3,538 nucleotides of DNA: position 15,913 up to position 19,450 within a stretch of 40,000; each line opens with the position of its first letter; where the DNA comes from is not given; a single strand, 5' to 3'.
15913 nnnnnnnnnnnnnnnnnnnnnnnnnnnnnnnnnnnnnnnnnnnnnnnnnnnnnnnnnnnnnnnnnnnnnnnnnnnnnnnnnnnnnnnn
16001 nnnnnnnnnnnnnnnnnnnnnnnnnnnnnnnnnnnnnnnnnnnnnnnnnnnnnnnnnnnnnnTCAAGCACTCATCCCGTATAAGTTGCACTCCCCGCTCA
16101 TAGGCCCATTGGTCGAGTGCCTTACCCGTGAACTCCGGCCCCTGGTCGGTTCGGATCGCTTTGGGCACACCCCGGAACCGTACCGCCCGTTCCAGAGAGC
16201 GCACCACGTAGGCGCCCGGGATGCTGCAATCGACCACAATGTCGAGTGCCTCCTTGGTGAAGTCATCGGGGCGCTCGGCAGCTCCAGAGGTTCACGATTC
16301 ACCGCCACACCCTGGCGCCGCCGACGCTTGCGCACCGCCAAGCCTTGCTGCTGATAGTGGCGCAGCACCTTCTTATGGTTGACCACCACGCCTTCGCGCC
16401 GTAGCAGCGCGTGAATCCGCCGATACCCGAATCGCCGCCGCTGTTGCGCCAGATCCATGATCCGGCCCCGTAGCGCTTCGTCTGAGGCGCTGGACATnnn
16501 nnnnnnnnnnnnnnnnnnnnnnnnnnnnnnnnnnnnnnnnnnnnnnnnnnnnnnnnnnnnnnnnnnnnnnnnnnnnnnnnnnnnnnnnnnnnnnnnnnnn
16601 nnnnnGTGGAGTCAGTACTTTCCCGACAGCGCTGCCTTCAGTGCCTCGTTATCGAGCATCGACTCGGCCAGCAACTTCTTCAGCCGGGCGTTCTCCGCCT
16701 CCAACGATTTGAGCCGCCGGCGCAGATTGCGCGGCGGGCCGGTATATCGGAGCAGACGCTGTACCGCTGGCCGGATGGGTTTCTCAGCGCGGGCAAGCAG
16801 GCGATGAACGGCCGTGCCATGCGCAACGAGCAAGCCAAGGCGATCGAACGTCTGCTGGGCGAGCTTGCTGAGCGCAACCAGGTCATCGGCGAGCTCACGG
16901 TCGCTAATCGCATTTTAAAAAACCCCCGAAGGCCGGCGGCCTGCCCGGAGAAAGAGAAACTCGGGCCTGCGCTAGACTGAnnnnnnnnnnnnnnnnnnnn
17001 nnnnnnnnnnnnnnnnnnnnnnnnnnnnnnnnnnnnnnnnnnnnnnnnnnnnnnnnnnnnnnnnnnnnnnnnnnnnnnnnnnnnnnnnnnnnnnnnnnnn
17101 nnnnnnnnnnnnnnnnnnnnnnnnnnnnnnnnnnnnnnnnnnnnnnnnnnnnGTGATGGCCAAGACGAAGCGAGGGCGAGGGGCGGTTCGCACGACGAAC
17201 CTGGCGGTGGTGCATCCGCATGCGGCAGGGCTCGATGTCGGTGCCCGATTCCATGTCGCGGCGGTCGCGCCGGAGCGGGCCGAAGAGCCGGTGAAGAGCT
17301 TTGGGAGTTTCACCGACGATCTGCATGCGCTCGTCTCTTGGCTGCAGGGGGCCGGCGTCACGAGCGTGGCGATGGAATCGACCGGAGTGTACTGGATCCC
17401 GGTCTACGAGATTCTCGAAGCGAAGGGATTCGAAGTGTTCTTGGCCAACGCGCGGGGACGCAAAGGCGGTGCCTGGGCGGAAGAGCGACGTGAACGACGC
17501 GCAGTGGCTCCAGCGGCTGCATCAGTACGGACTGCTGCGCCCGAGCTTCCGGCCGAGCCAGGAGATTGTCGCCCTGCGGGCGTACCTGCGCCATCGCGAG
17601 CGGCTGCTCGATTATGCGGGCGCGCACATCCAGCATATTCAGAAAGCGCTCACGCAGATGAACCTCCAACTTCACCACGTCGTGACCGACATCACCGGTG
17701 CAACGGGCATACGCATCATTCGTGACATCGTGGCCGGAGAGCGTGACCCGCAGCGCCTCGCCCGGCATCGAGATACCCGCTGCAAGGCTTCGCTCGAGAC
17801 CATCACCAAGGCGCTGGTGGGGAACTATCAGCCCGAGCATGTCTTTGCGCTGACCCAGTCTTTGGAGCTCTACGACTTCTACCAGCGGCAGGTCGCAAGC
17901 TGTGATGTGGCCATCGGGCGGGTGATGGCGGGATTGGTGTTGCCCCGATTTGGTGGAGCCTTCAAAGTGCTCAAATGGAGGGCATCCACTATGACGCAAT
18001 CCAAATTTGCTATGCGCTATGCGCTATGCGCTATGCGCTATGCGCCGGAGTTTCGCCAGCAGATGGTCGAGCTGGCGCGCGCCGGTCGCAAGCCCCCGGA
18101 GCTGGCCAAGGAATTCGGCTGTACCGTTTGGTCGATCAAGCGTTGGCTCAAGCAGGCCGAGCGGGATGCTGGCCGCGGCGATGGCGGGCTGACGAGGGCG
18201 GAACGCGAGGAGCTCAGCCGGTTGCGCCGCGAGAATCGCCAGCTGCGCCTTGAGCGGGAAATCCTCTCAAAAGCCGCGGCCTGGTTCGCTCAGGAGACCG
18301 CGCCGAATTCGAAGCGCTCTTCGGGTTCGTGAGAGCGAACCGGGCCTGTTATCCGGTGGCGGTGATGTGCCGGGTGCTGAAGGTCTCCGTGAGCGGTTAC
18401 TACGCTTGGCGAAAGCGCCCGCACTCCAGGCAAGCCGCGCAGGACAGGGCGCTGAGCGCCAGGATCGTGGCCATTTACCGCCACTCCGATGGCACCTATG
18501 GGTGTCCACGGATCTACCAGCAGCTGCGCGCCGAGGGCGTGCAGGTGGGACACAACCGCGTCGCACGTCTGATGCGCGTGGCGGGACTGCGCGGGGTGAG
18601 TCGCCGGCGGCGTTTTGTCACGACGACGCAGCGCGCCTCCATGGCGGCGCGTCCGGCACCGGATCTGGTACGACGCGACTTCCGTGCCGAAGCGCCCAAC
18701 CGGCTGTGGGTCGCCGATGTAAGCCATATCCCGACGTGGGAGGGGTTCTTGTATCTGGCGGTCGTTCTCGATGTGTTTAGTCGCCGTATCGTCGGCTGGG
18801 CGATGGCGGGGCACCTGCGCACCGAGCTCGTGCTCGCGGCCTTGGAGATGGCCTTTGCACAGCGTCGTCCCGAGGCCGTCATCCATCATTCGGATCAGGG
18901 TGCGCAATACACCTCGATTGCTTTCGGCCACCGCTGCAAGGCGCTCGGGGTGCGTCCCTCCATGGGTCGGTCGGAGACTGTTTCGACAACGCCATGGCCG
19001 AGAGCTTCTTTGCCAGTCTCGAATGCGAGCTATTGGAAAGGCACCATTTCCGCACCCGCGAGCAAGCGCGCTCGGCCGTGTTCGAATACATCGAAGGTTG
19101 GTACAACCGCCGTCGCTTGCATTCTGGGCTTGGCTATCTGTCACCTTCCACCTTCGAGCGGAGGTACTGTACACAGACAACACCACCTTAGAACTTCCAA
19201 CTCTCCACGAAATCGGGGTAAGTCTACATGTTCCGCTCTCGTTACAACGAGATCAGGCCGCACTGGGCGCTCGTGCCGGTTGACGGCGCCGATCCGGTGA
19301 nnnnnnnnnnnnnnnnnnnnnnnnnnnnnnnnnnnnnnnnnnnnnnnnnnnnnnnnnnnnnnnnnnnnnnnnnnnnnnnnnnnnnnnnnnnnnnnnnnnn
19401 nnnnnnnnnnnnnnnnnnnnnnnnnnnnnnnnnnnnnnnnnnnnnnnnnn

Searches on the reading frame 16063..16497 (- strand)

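Call 49: search_protein_families(library=ncbifam, proteins=[window:16063-16497:-], max_evalue=0.01)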
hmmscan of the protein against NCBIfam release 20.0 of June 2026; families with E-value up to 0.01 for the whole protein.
window:16063-16497:- (144 aa): 2 families
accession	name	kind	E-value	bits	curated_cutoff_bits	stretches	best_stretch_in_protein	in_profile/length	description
NF033516.0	transpos_IS3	equivalog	6.5e-15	55.2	160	1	4-63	130-190/369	IS3 family transposase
NF033577.2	transpos_IS481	equivalog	0.0026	17.3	224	1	3-66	57-120/284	IS481 family transposase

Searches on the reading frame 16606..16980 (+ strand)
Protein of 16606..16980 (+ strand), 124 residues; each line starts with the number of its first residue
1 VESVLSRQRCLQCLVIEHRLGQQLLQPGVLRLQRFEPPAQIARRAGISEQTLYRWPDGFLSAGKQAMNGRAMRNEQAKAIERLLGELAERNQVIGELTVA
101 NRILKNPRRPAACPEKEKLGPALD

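Call 49: search_protein_families(library=ncbifam, proteins=[window:16606-16980:+], max_evalue=0.01)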
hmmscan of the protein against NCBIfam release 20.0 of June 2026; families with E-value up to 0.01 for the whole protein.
window:16606-16980:+ (124 aa): 3 families
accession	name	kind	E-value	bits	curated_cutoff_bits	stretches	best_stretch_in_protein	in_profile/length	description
NF033516.0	transpos_IS3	equivalog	2.7e-06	26.9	160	1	38-114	17-87/369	IS3 family transposase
NF033577.2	transpos_IS481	equivalog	0.00014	21.5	224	1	36-78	14-61/284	IS481 family transposase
NF033545.0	transpos_IS630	equivalog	0.0014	18.1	100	1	36-87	13-68/299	IS630 family transposase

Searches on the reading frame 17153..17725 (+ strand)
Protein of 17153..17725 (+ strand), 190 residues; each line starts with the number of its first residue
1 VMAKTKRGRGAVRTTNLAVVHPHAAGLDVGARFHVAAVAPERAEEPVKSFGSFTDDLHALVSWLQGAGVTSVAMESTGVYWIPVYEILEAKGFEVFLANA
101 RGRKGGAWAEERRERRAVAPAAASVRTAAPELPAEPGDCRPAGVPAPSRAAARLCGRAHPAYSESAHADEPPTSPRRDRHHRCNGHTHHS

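Call 49: search_protein_families(library=ncbifam, proteins=[window:17153-17725:+], max_evalue=0.01)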
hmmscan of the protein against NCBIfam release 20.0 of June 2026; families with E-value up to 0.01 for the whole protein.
window:17153-17725:+ (190 aa): 2 families
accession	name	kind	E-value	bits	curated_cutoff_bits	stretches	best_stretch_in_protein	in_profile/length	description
NF033542.1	transpos_IS110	equivalog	3.2e-16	59.4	140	1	25-101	2-80/343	IS110 family RNA-guided transposase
NF051857.1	transpos_IS110_2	equivalog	0.00095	18.3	180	1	25-99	3-83/393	IS110 family transposase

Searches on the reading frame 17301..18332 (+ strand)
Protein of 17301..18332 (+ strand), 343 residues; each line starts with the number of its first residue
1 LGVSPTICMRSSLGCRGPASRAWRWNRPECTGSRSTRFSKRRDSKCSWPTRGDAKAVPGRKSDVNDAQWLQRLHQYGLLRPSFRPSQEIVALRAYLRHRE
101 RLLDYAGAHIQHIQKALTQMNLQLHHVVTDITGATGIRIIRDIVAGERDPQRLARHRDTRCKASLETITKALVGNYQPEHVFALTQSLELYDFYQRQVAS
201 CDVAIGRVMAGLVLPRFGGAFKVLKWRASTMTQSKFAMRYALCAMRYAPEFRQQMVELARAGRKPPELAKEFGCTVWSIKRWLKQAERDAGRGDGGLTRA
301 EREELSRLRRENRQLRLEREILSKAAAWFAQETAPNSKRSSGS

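Call 7: search_protein_families(library=ncbifam, proteins=[window:17301-18332:+], max_evalue=0.001)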
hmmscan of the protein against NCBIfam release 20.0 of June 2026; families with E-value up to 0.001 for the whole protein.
window:17301-18332:+ (343 aa): 2 families
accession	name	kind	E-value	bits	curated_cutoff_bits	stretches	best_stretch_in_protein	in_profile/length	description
NF033542.1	transpos_IS110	equivalog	1e-22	80.8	140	1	55-208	90-210/343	IS110 family RNA-guided transposase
NF033516.0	transpos_IS3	equivalog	1.1e-10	41.3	160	1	250-330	1-86/369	IS3 family transposase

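Call 8: search_protein_families(library=pfam, proteins=[window:17301-18332:+], max_evalue=0.001)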
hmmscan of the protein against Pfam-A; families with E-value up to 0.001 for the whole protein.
window:17301-18332:+ (343 aa): 4 families
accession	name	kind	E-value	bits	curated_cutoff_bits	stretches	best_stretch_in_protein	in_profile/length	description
PF01548.23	DEDD_Tnp_IS110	-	4.7e-07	30.1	29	1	58-120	90-153/155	Transposase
PF01527.26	HTH_Tnp_1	-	2.4e-05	24.9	24.1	1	246-312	6-74/75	Transposase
PF13518.12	HTH_28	-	2.4e-05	24.8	25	1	251-288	1-38/52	Helix-turn-helix domain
PF13384.12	HTH_23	-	0.00036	20.7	24.6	0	252-288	7-45/50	Homeodomain-like domain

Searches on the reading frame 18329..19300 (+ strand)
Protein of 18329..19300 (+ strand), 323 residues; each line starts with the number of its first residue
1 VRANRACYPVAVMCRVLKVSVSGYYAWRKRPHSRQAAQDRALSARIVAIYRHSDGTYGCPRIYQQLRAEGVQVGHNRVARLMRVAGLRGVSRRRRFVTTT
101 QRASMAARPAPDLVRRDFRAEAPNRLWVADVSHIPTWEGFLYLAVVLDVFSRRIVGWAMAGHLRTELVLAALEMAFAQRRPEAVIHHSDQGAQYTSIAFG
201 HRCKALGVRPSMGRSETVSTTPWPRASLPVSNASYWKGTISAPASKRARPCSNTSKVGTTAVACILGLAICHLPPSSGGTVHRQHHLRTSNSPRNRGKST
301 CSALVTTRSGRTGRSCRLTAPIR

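Call 7: search_protein_families(library=ncbifam, proteins=[window:18329-19300:+], max_evalue=0.001)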
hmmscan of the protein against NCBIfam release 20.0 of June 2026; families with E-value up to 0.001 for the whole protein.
window:18329-19300:+ (323 aa): 2 families
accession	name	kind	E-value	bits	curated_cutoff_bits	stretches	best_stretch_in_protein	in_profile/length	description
NF033516.0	transpos_IS3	equivalog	6.2e-76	256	160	1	2-215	95-308/369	IS3 family transposase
NF033577.2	transpos_IS481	equivalog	1.7e-18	67.1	224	1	26-216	32-224/284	IS481 family transposase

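Call 8: search_protein_families(library=pfam, proteins=[window:18329-19300:+], max_evalue=0.001)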
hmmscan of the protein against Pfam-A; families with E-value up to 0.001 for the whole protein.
window:18329-19300:+ (323 aa): 2 families
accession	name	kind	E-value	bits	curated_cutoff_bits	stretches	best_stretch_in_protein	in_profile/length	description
PF00665.32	rve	-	7.8e-27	94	32.6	1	121-214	2-98/102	Integrase core domain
PF13276.12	HTH_21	-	3e-19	69.4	28.1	1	38-95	2-60/60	HTH-like domain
